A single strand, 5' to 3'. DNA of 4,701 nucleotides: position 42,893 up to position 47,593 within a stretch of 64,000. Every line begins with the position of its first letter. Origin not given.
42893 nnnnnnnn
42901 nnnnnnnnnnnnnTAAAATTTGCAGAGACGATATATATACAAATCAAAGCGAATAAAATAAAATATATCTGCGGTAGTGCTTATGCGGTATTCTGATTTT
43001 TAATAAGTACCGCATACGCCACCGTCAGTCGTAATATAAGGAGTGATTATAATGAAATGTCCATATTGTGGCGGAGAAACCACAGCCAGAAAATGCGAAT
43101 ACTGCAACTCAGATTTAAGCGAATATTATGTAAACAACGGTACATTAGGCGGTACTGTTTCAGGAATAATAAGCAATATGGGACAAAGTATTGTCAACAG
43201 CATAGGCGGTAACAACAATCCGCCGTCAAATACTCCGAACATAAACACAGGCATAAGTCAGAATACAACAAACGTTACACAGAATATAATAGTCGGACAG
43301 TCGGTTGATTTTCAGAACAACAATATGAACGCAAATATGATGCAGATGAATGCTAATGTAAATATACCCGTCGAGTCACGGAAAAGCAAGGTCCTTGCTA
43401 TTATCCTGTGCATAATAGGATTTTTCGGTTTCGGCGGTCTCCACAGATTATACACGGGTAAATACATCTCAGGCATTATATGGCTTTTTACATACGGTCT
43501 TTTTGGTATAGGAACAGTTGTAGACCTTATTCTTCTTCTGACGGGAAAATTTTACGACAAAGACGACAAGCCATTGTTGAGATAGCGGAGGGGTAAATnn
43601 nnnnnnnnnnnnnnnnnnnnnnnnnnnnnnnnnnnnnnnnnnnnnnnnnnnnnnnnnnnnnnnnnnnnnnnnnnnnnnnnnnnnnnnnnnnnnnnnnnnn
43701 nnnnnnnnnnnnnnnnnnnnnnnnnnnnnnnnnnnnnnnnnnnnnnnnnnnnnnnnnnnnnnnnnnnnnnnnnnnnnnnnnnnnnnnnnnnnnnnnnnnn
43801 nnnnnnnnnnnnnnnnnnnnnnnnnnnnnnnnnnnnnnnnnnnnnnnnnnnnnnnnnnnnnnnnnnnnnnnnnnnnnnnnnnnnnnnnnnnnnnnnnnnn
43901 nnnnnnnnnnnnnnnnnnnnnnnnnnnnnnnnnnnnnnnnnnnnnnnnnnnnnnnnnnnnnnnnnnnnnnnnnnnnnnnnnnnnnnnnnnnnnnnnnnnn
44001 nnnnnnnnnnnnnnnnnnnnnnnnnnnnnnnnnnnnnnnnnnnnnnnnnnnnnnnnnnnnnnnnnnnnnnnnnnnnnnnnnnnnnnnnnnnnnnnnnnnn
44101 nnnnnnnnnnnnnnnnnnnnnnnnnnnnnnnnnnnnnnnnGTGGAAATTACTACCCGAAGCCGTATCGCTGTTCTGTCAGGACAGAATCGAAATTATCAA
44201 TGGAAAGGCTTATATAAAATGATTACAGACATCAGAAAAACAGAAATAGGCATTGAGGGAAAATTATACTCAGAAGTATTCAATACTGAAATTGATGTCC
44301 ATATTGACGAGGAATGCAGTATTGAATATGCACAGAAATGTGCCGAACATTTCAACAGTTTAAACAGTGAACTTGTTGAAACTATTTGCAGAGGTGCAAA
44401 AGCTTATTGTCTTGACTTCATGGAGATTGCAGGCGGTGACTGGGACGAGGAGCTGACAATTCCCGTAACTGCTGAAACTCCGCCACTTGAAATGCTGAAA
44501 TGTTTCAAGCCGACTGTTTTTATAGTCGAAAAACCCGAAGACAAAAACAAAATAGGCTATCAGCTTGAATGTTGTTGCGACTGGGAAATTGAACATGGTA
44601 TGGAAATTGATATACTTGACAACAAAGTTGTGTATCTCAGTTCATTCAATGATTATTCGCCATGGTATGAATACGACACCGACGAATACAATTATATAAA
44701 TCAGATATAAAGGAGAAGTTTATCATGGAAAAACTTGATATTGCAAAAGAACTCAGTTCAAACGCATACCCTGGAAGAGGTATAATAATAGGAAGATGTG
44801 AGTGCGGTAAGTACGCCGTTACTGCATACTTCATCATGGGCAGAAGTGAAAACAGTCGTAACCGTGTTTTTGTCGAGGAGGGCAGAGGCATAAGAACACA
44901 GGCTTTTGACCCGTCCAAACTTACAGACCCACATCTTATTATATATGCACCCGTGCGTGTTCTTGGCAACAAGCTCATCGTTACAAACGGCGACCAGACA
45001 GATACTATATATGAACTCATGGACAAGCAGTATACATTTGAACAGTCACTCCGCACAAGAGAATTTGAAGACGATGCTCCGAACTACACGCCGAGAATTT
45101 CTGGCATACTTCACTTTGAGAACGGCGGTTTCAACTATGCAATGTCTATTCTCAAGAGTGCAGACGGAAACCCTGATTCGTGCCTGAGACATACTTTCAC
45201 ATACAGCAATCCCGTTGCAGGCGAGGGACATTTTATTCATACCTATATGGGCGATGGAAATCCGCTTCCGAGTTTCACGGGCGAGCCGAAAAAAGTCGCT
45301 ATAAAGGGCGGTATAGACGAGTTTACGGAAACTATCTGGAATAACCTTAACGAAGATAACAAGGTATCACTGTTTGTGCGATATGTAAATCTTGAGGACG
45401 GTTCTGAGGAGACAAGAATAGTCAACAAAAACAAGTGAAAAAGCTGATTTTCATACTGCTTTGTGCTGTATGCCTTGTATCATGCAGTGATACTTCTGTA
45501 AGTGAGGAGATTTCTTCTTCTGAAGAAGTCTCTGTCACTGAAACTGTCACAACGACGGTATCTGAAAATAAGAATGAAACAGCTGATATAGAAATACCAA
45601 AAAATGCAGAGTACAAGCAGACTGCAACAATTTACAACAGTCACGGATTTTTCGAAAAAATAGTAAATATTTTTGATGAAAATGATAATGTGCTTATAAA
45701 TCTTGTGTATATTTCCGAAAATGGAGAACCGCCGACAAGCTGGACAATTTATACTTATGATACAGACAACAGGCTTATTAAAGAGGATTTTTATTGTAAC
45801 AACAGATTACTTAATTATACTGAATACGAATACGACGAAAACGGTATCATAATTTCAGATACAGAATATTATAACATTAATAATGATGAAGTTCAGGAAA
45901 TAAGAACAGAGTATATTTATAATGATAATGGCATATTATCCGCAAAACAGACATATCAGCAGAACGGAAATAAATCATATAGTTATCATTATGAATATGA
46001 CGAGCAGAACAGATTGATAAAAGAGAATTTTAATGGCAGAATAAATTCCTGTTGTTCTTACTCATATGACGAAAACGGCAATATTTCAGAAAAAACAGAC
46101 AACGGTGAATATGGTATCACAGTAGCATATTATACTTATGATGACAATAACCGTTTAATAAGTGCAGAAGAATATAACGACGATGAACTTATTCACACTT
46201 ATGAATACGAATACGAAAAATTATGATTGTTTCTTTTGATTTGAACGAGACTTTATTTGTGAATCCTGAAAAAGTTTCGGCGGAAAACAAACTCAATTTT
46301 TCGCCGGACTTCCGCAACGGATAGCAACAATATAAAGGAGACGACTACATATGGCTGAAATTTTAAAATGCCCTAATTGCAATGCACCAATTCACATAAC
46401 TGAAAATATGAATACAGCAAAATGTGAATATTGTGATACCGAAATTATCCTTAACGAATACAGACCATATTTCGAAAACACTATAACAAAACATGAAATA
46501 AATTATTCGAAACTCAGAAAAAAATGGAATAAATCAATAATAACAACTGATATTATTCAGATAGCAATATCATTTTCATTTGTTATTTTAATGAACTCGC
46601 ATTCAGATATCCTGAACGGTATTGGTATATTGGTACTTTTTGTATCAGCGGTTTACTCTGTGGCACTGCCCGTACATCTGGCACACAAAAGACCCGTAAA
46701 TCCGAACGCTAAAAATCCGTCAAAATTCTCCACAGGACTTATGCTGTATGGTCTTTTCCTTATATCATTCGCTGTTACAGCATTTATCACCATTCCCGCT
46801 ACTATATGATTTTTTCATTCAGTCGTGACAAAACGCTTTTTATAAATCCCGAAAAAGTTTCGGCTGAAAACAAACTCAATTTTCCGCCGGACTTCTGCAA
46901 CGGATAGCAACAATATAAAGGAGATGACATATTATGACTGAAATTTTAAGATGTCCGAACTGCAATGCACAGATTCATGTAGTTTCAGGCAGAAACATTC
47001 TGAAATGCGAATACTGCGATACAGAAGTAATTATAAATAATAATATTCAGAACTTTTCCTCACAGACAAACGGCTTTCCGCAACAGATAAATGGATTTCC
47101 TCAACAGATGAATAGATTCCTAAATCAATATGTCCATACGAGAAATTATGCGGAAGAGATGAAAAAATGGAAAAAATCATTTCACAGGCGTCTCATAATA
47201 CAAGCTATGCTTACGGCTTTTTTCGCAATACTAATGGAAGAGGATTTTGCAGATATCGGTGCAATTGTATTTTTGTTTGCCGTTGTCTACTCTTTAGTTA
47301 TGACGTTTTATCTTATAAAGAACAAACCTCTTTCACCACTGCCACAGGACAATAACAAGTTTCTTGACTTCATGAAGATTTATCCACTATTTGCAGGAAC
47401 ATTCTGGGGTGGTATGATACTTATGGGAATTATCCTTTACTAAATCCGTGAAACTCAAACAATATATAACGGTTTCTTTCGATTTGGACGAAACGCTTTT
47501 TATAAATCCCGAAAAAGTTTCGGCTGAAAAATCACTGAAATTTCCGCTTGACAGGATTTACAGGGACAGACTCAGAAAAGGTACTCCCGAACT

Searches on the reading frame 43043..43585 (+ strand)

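Call 6: search_protein_families(library=pfam, proteins=[window:43043-43585:+], max_evalue=0.1)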
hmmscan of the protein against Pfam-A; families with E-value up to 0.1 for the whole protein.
window:43043-43585:+ (180 aa): 2 families
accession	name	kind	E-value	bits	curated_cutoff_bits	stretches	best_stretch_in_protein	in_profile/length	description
PF05154.21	TM2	-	7.9e-15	55.2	27.9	1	113-163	2-51/51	TM2 domain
PF01153.25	Glypican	-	0.025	13.8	26.4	1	3-82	242-321/555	Glypican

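Call 35: search_protein_families(library=ncbifam, proteins=[window:43043-43585:+], max_evalue=0.01)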
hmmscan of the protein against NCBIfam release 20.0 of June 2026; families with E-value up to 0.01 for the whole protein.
window:43043-43585:+ (180 aa): 0 families

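Call 36: search_protein_families(library=padloc, proteins=[window:43043-43585:+], max_evalue=0.01)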
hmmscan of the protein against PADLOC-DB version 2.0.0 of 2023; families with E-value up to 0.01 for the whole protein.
window:43043-43585:+ (180 aa): 0 families

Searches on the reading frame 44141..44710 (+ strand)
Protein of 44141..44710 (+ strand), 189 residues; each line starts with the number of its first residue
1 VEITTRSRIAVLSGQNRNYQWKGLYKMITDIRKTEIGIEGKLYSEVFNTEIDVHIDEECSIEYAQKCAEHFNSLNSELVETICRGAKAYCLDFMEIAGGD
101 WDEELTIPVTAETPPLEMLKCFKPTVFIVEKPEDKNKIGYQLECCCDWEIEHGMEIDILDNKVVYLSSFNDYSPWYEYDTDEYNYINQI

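Call 6: search_protein_families(library=pfam, proteins=[window:44141-44710:+], max_evalue=0.1)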
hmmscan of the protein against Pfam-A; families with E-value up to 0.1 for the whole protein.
window:44141-44710:+ (189 aa): 1 family
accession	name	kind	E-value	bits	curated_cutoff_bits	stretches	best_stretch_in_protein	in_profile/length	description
PF22481.1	DUF6985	-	2.9e-23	83.5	24.5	1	39-171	12-146/148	Domain of unknown function (DUF6985)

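Call 35: search_protein_families(library=ncbifam, proteins=[window:44141-44710:+], max_evalue=0.01)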
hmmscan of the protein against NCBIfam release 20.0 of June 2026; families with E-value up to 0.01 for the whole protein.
window:44141-44710:+ (189 aa): 0 families

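Call 36: search_protein_families(library=padloc, proteins=[window:44141-44710:+], max_evalue=0.01)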
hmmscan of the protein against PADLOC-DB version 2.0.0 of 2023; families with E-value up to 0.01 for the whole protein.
window:44141-44710:+ (189 aa): 0 families

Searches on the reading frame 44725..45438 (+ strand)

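Call 6: search_protein_families(library=pfam, proteins=[window:44725-45438:+], max_evalue=0.1)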
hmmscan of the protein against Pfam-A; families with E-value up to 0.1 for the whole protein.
window:44725-45438:+ (237 aa): 1 family
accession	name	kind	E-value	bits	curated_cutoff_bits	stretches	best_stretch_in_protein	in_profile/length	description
PF07826.16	IMP_cyclohyd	-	2.2e-70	236.6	28.1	1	15-222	1-189/192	IMP cyclohydrolase-like protein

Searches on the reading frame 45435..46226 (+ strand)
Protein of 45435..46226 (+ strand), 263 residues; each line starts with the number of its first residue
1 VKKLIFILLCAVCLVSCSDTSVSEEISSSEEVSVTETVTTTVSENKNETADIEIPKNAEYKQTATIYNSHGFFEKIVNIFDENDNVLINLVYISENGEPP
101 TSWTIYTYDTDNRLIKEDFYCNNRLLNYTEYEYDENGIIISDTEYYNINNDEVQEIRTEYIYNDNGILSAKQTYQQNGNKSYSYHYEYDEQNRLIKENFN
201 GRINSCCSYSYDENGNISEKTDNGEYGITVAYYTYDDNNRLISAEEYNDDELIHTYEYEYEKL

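Call 6: search_protein_families(library=pfam, proteins=[window:45435-46226:+], max_evalue=0.1)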
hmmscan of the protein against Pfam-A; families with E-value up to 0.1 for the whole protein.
window:45435-46226:+ (263 aa): 3 families
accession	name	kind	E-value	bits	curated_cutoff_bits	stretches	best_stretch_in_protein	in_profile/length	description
PF05593.20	RHS_repeat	-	2.2e-09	37.9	22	1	211-243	1-30/38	RHS Repeat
PF24495.1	Ig_TMEM131_2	-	0.0013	19.1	27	1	51-121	9-81/94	Transmembrane protein 131 second Ig-like domain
PF07661.19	MORN_2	-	0.042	14.5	29.6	0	209-220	6-17/22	MORN repeat variant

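Call 35: search_protein_families(library=ncbifam, proteins=[window:45435-46226:+], max_evalue=0.01)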
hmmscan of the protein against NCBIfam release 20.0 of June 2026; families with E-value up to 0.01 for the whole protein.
window:45435-46226:+ (263 aa): 3 families
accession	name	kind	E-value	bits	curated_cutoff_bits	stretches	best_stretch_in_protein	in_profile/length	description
TIGR01643.1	YD_repeat_2x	repeat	4.9e-05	23.7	15.8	0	209-224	20-35/42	YD repeat-containing protein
NF041193.1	lipo_SP0191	subfamily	0.003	17.6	75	1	1-66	1-71/190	SP0191 family lipoprotein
NF053819.1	EF0750_LPXTG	subfamily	0.0086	16.6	47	0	1-58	1-64/105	EF2685/EF0750 family sortase-dependent surface protein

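Call 36: search_protein_families(library=padloc, proteins=[window:45435-46226:+], max_evalue=0.01)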
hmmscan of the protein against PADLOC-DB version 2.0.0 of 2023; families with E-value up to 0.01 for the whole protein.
window:45435-46226:+ (263 aa): 0 families

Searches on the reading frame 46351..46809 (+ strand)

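Call 6: search_protein_families(library=pfam, proteins=[window:46351-46809:+], max_evalue=0.1)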
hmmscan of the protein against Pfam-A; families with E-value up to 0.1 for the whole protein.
window:46351-46809:+ (152 aa): 7 families
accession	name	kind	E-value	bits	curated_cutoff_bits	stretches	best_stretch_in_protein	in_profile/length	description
PF01485.27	IBR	-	0.0054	17.2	24.3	1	3-31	17-50/65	IBR domain, a half RING-finger domain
PF22191.2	IBR_1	-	0.0074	16.6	27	1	4-31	3-30/47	IBR domain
PF07191.17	Zn_ribbon_6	-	0.022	15.2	25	1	6-37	2-31/67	Double zinc ribbon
PF22747.2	Zn_ribbon_DUF2089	-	0.023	15.2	27.6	1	7-32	1-22/32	DUF2089 zinc ribbon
PF08792.16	A2L_zn_ribbon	-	0.026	14.7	22.9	0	20-35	1-16/33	A2L zinc ribbon domain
PF13453.11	Zn_ribbon_TFIIB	-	0.062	13.2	22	1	6-29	1-23/41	Transcription factor zinc-finger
PF19134.6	DUF5817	-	0.099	13.1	31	0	5-43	4-42/57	Domain of unknown function (DUF5817)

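Call 35: search_protein_families(library=ncbifam, proteins=[window:46351-46809:+], max_evalue=0.01)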
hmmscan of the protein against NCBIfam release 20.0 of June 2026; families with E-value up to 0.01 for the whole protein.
window:46351-46809:+ (152 aa): 1 family
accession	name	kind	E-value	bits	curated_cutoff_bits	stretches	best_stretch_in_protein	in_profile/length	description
NF001608.0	PRK00398.1-6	equivalog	0.0026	17.6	84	1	1-34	1-33/46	DNA-directed RNA polymerase subunit P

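Call 36: search_protein_families(library=padloc, proteins=[window:46351-46809:+], max_evalue=0.01)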
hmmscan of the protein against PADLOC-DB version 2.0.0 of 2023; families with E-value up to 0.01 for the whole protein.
window:46351-46809:+ (152 aa): 1 family
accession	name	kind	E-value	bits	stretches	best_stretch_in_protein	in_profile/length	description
PDLC04162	HEC-08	-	0.0098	13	0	5-32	244-271/358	-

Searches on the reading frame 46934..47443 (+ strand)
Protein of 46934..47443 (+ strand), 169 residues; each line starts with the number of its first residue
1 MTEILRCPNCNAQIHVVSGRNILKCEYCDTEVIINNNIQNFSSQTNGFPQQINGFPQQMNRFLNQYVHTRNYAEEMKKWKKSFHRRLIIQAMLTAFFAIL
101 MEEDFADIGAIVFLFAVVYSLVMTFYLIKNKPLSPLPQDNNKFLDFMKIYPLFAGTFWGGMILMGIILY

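Call 6: search_protein_families(library=pfam, proteins=[window:46934-47443:+], max_evalue=0.1)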
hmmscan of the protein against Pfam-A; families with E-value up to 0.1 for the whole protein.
window:46934-47443:+ (169 aa): 7 families
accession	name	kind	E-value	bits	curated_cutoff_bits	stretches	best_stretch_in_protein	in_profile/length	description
PF02591.20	Zn_ribbon_9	-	0.0049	17.4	29.1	0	2-12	21-31/33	C4-type zinc ribbon domain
PF18319.7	Zn_ribbon_PriA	-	0.013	15.9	26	1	7-30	1-24/27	PriA DNA helicase Cys-rich region (CRR) domain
PF07295.17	DUF1451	-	0.021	15.4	26.1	1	5-31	114-140/146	Zinc-ribbon containing domain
PF22747.2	Zn_ribbon_DUF2089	-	0.042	14.4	27.6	0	7-32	1-22/32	DUF2089 zinc ribbon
PF01485.27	IBR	-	0.055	14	24.3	0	3-31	17-50/65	IBR domain, a half RING-finger domain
PF22191.2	IBR_1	-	0.058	13.7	27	1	5-30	4-29/47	IBR domain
PF21344.3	Zn_ribbon_LysW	-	0.061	13.4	27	0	3-19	20-36/46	Alpha-aminoadipate carrier protein LysW-like, globular domain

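Call 35: search_protein_families(library=ncbifam, proteins=[window:46934-47443:+], max_evalue=0.01)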
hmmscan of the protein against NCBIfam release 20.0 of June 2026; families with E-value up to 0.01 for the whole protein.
window:46934-47443:+ (169 aa): 2 families
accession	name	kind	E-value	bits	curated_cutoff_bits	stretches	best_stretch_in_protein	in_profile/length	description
TIGR02098.1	MJ0042_CXXC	domain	0.0054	16.4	20.9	0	5-17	3-15/38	MJ0042-type zinc finger domain-containing protein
TIGR00595.1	priA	equivalog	0.006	15.2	230.35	1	4-38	225-259/509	replication restart helicase PriA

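Call 36: search_protein_families(library=padloc, proteins=[window:46934-47443:+], max_evalue=0.01)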
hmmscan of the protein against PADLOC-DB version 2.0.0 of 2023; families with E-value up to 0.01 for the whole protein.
window:46934-47443:+ (169 aa): 0 families

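Call 44: search_dna_similar(query=window:46934-47443:+, collection=plasmids, mode=protein, max_evalue=0.001, max_rows=10)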
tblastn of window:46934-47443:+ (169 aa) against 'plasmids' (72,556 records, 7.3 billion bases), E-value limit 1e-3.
No match.

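Call 45: search_dna_similar(query=window:46934-47443:+, collection=phages, mode=protein, max_evalue=0.001, max_rows=10)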
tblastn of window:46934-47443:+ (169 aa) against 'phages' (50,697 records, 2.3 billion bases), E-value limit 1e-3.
No match.

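Call 63: predict_structure(alignment_id=A3)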
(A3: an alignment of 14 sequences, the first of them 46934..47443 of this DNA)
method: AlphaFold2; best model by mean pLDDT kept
length: 169 residues; sequences in the alignment: 14
mean_pLDDT: 68.3   pTM: 0.50
mean pLDDT of the five models: 68.3, 67.7, 66.7, 66.5, 63.6
residues with pLDDT >= 90: 6; 70-90: 86; 50-70: 41; < 50: 36
segments of 3 or more residues with pLDDT < 50: 1-3, 35-64
pLDDT, mean of each block of 10 residues (from residue 1): 52 55 58 47 35 41 52 84 90 86 83 88 84 66 77 84 81
secondary structure, 60 per line:
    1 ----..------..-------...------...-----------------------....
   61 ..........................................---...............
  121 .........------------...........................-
elements in order: E22-24 E31-33 H57-102 H106-129 H142-168

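Call 67: fold_search(model_id=the predicted structure, library=pdb)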
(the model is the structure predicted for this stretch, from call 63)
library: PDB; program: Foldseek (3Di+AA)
matches with E <= 10: 151; with E <= 0.001: 0
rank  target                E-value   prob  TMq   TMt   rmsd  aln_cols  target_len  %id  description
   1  7ob9_I                5.3e-01  0.96  0.21  0.55   9.2        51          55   12  Cryo-EM structure of human RNA Polymerase I in elongation state (released 2021-12-08)
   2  7b5l_H                5.3e-01  0.11  0.19  0.09  19.5       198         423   14  Ubiquitin ligation to F-box protein substrates by SCF-RBR E3-E3 super-assembly: NEDD8-CUL1-RBX1-SKP1-SKP2-CKSHS1-Cycli (released 2021-02-10)
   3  7oba_I                8.9e-01  0.89  0.20  0.29   7.7        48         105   10  Cryo-EM structure of human RNA Polymerase I in complex with RRN3 (released 2021-12-08)
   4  6ch2_D                1.0e+00  0.18  0.23  0.26  15.6       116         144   12  Crystal structure of the cytoplasmic domain of FlhA and FliT-FliD complex (released 2018-05-16)
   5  6ch2_E                1.1e+00  0.44  0.29  0.33  17.1       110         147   14  Crystal structure of the cytoplasmic domain of FlhA and FliT-FliD complex (released 2018-05-16)
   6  5m3f_I                1.4e+00  0.44  0.17  0.39  14.6        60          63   17  Yeast RNA polymerase I elongation complex at 3.8A (released 2016-11-23)
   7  1g73_A                1.5e+00  0.25  0.26  0.27  14.5       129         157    7  CRYSTAL STRUCTURE OF SMAC BOUND TO XIAP-BIR3 DOMAIN (released 2001-01-10)
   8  7fji_I                1.9e+00  0.47  0.17  0.26  13.5        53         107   21  human Pol III elongation complex (released 2021-10-27)
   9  7od1_B                1.9e+00  0.14  0.26  0.13  24.9       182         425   16  Crystal structure of RBR ubiquitin ligase ARIH2 (released 2021-09-15)
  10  6hls_I                2.0e+00  0.35  0.16  0.25  15.5        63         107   16  Yeast apo RNA polymerase I* (released 2019-04-03)
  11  6hko_I                2.1e+00  0.44  0.16  0.39  14.4        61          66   15  Yeast RNA polymerase I elongation complex bound to nucleotide analog GMPCPP (released 2019-04-03)
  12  5jr9_D                2.1e+00  0.14  0.23  0.22   7.7       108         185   17  Crystal structure of apo-NeC3PO (released 2016-09-28)
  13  5k2m_F                2.2e+00  0.38  0.17  0.46   8.5        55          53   18  Bifunctional LysX/ArgX from Thermococcus kodakarensis with LysW-gamma-AAA (released 2016-09-07)
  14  5jr9_B                2.2e+00  0.13  0.23  0.22   7.6       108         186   17  Crystal structure of apo-NeC3PO (released 2016-09-28)
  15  7qn5_A                2.3e+00  0.54  0.36  0.20   5.5        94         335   13  Cryo-EM structure of human full-length extrasynaptic alpha4beta3delta GABA(A)R in complex with nanobody Nb25 (released 2022-04-13)
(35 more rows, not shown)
